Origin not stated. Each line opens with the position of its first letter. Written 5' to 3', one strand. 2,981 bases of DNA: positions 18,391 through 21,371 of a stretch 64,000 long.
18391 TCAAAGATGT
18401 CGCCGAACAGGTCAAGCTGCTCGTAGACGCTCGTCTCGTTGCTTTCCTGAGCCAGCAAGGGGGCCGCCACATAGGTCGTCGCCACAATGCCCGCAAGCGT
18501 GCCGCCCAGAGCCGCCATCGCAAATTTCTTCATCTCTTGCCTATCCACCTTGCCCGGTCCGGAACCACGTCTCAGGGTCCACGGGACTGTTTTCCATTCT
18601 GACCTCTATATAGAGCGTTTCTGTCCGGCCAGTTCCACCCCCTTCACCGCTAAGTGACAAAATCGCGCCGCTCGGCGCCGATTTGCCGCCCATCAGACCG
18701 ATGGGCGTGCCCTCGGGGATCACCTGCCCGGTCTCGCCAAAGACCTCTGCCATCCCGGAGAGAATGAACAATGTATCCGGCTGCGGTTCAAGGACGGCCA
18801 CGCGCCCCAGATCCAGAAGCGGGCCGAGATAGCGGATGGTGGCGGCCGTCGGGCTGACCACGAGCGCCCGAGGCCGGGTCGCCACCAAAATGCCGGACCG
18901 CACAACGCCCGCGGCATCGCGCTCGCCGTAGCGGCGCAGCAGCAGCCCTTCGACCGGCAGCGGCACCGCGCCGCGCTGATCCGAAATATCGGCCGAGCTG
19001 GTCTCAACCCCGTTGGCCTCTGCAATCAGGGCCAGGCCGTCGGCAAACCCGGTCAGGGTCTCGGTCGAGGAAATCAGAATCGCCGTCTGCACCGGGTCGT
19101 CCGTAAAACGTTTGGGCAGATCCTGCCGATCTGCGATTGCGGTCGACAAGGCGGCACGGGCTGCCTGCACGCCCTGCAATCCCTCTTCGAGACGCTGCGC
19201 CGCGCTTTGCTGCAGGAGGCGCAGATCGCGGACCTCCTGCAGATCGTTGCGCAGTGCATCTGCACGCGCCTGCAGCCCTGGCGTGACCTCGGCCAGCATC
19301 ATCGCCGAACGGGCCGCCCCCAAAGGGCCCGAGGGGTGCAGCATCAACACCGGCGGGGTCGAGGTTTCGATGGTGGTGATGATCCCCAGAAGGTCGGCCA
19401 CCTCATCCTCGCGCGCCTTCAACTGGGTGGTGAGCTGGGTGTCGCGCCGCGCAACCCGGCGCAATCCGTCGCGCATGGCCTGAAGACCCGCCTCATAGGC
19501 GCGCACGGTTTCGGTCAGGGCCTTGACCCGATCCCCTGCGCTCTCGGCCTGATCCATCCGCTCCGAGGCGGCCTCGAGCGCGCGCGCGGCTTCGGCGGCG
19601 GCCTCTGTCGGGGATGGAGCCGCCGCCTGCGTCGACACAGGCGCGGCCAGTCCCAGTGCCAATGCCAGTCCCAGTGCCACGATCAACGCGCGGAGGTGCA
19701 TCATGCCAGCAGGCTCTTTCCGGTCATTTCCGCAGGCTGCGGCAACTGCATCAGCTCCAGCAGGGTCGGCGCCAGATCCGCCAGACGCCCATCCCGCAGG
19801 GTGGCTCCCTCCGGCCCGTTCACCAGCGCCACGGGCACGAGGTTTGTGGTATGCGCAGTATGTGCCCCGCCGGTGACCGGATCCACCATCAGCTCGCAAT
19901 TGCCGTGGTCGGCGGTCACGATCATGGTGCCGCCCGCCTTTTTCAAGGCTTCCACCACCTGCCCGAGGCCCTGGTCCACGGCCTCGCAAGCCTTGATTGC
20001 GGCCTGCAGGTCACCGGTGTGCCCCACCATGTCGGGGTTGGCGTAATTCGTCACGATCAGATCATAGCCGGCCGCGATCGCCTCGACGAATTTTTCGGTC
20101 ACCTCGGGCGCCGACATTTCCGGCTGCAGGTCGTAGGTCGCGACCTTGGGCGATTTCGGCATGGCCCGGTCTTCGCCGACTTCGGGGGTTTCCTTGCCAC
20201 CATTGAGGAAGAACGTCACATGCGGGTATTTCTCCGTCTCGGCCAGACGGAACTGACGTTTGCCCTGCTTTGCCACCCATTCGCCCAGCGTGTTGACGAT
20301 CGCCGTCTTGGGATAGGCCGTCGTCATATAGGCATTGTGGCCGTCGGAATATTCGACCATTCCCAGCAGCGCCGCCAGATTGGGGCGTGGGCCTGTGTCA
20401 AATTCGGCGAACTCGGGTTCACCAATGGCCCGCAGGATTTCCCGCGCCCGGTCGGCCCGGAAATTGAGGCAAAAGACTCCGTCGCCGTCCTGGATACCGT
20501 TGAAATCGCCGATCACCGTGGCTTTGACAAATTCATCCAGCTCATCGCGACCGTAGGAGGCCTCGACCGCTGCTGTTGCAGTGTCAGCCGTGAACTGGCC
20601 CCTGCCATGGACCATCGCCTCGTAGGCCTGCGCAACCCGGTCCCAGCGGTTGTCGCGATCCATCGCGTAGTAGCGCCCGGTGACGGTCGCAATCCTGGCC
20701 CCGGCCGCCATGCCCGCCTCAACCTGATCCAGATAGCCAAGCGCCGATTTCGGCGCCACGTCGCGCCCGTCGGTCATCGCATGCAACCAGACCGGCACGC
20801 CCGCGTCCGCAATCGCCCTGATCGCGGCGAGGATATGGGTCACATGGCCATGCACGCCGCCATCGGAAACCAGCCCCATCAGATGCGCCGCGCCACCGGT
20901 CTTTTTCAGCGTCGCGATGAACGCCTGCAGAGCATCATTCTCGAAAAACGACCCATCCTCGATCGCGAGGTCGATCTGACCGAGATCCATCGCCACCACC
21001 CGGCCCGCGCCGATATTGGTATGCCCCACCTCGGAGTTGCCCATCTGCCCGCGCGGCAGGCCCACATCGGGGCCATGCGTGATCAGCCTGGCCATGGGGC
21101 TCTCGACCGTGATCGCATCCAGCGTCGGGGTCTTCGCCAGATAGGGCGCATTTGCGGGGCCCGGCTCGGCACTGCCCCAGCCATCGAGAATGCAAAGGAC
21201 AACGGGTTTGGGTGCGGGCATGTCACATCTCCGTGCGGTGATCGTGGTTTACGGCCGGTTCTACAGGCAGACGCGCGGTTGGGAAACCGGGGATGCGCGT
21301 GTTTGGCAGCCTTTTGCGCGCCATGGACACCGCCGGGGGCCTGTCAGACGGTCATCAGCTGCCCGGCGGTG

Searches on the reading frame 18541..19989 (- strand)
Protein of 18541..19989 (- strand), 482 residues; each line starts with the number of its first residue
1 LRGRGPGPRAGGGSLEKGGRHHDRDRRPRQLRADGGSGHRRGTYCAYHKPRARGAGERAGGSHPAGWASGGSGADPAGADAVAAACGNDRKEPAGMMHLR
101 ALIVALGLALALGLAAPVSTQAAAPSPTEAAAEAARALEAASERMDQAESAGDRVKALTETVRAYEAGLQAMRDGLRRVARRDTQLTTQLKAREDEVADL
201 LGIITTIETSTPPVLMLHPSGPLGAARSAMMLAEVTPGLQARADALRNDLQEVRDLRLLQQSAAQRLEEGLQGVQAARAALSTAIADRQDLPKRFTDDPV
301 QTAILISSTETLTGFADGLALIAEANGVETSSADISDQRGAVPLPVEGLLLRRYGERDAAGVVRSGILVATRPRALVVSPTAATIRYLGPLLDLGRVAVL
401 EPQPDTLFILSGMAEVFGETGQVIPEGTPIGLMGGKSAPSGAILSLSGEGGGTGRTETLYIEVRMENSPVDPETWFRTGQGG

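Call 6: search_protein_families(library=pfam, proteins=[window:18541-19989:-])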
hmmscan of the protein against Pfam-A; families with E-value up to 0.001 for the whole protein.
window:18541-19989:- (482 aa): 1 family
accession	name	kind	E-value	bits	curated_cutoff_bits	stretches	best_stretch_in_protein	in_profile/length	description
PF01551.29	Peptidase_M23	-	0.00033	21.2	28.7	0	365-472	4-96/96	Peptidase family M23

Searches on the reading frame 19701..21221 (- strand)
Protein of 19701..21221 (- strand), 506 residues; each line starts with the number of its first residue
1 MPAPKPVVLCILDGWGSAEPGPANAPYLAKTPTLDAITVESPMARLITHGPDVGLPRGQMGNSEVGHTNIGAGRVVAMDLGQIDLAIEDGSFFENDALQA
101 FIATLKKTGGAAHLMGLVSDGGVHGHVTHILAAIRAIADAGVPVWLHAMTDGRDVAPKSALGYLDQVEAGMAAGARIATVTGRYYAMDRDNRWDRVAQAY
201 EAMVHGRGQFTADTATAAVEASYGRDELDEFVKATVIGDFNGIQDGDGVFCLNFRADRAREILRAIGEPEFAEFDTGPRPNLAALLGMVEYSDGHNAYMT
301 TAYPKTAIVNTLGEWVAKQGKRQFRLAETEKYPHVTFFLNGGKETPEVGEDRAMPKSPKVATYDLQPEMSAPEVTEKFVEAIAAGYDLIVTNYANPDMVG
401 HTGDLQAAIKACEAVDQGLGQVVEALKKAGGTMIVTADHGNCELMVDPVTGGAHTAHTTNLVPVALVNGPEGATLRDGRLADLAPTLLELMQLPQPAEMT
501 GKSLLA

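Call 6: search_protein_families(library=pfam, proteins=[window:19701-21221:-])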
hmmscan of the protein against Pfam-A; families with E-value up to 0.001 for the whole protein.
window:19701-21221:- (506 aa): 3 families
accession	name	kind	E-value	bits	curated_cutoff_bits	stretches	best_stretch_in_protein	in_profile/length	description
PF01676.23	Metalloenzyme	-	9.3e-76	255.1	24.3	1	5-494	1-251/252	Metalloenzyme superfamily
PF06415.18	iPGM_N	-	2.2e-75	253.3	27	1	83-292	1-216/217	BPG-independent PGAM N-terminus (iPGM_N)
PF01663.27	Phosphodiest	-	5.2e-07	30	23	1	380-440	150-220/342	Type I phosphodiesterase / nucleotide pyrophosphatase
